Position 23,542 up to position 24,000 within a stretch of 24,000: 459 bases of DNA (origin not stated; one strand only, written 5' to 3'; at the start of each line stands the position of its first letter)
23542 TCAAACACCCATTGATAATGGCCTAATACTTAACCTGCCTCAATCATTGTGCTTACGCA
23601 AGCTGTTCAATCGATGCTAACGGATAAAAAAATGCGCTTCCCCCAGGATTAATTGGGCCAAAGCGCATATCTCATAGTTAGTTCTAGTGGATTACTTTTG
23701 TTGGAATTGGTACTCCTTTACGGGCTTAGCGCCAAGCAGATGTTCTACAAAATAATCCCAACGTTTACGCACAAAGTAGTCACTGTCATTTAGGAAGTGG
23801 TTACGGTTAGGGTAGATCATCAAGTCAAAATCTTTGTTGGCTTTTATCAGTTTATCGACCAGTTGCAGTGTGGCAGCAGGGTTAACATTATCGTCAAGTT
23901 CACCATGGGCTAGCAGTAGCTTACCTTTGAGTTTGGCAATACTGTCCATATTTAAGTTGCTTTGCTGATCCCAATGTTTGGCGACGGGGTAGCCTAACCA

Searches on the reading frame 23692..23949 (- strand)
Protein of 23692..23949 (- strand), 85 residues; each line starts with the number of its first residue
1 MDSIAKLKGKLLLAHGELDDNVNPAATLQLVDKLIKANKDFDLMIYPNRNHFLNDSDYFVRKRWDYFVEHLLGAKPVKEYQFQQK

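Call 46: search_protein_families(library=pfam, proteins=[window:23692-23949:-], max_evalue=0.001)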
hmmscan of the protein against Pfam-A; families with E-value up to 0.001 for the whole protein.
window:23692-23949:- (85 aa): 2 families
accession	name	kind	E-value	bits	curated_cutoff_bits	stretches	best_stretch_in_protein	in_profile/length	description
PF00326.27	Peptidase_S9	-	2.3e-12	47.3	22.6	1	7-71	143-210/213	Prolyl oligopeptidase family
PF01738.24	DLH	-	0.00025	21.1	21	1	4-57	139-193/217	Dienelactone hydrolase family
